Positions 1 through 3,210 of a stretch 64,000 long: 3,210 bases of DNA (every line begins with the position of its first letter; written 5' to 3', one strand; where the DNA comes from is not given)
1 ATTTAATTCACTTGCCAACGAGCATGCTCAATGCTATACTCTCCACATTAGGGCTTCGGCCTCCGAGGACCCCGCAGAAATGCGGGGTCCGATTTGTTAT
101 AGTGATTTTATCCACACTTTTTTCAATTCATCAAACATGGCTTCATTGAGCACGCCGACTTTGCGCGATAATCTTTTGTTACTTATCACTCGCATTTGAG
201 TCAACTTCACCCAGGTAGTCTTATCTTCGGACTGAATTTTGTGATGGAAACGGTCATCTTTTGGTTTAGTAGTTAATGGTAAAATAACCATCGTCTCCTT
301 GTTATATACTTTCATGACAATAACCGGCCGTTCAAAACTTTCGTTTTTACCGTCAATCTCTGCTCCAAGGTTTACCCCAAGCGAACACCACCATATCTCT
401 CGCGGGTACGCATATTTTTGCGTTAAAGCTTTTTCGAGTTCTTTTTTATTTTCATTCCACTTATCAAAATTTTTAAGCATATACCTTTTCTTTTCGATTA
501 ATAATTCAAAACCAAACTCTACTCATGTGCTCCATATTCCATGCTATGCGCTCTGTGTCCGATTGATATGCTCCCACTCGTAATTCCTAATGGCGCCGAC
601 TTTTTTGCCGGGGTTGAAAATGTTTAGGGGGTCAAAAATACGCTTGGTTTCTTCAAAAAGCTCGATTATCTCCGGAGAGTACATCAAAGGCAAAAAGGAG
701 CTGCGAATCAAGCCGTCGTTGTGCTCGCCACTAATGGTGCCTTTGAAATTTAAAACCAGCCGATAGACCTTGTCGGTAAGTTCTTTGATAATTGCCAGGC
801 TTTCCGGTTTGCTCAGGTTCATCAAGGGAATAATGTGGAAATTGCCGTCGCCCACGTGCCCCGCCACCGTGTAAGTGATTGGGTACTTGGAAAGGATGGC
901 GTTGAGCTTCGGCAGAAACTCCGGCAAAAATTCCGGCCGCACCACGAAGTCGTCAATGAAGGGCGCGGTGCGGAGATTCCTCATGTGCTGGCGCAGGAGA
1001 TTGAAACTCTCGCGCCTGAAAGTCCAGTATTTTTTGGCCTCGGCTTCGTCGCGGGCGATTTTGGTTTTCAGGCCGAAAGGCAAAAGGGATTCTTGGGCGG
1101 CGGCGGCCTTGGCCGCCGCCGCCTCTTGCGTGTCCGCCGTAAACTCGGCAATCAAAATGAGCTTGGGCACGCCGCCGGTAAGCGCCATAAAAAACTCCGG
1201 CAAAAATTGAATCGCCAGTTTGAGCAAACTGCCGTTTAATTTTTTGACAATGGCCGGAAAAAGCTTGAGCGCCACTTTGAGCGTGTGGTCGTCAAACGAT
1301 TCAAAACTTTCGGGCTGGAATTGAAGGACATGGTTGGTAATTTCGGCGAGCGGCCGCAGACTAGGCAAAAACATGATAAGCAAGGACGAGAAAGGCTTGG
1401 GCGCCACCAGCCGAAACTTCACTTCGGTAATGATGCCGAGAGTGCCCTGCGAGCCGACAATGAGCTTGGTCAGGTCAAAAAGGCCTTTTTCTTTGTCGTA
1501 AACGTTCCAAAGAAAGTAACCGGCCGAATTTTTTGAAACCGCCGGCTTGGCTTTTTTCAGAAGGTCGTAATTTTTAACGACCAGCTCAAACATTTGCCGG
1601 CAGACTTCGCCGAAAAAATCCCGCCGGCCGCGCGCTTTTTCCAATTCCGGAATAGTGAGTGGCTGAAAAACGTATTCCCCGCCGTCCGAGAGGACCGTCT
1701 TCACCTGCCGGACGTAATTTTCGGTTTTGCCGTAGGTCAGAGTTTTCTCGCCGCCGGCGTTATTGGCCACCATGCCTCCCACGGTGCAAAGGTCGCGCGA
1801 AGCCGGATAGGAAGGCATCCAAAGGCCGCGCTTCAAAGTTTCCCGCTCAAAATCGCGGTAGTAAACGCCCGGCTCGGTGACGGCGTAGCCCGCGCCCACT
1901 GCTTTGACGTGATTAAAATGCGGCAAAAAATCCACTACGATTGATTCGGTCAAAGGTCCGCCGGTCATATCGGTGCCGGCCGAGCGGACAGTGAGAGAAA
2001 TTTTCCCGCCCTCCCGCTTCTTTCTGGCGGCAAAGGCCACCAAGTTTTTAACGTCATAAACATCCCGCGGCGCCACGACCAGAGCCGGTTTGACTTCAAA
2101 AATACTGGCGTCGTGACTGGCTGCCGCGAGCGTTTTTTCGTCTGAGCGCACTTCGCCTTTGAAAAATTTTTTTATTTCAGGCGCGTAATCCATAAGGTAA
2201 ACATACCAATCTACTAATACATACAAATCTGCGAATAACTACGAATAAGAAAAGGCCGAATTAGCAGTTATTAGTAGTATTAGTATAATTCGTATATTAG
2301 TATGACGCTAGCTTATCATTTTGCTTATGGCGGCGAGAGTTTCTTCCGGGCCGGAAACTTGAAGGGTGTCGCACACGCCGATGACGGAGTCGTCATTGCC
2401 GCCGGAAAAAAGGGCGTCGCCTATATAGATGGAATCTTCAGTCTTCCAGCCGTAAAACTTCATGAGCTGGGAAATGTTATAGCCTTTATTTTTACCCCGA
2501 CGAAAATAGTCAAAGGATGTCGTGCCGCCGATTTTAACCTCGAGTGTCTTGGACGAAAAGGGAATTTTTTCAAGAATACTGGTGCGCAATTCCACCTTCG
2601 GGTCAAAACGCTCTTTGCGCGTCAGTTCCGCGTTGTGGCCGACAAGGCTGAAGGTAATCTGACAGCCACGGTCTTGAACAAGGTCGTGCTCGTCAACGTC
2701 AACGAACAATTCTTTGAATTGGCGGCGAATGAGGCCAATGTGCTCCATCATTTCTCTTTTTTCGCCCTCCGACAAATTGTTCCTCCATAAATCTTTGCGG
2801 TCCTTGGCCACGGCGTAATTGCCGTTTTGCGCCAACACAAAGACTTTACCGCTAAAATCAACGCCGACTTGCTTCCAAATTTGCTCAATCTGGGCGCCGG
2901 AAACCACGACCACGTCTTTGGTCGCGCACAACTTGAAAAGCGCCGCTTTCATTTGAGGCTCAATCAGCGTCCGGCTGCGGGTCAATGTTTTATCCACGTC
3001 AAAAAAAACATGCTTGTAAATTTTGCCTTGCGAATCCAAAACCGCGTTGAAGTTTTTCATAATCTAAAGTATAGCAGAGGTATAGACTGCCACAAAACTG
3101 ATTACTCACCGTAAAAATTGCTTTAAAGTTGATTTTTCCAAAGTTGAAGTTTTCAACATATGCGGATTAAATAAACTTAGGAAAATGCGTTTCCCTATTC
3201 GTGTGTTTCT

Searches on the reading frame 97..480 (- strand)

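Call 29: search_protein_families(library=pfam, proteins=[window:97-480:-], max_evalue=0.001)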
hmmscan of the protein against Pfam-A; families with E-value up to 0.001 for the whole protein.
window:97-480:- (127 aa): 1 family
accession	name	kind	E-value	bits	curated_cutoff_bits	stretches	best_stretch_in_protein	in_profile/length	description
PF02452.23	PemK_toxin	-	9.7e-16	58.4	23.1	1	27-121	3-103/109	PemK-like, MazF-like toxin of type II toxin-antitoxin system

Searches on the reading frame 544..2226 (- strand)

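Call 7: search_protein_families(library=pfam, proteins=[window:544-2226:-], max_evalue=0.001)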
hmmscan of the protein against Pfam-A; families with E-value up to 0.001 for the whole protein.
window:544-2226:- (560 aa): 2 families
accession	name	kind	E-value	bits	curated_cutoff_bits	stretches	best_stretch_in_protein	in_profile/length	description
PF02913.24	FAD-oxidase_C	-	3.4e-41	142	21.2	1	282-541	7-247/248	FAD linked oxidases, C-terminal domain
PF01565.28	FAD_binding_4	-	1.2e-27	96.7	26.4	1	47-182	1-133/139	FAD binding domain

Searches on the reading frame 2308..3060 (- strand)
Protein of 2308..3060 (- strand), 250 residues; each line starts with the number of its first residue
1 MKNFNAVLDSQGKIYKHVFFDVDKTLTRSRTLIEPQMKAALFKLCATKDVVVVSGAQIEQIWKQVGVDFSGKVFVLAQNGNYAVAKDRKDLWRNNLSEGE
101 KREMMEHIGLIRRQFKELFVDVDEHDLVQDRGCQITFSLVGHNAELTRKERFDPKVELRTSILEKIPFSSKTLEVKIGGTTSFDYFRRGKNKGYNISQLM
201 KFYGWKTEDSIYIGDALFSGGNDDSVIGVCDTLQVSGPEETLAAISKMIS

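Call 7: search_protein_families(library=pfam, proteins=[window:2308-3060:-], max_evalue=0.001)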
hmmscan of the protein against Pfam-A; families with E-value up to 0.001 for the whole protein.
window:2308-3060:- (250 aa): 4 families
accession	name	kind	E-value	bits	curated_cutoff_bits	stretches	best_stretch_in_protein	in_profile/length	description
PF03332.19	PMM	-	1.6e-11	44.9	22.4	1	38-248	2-218/221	Eukaryotic phosphomannomutase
PF08282.18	Hydrolase_3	-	3.4e-09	37.3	20.9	1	18-108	1-91/255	haloacid dehalogenase-like hydrolase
PF00702.32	Hydrolase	-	0.00044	21.1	26.4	0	15-95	1-65/191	haloacid dehalogenase-like hydrolase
PF02358.22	Trehalose_PPase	-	0.00069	19.2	27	0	21-108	3-92/235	Trehalose-phosphatase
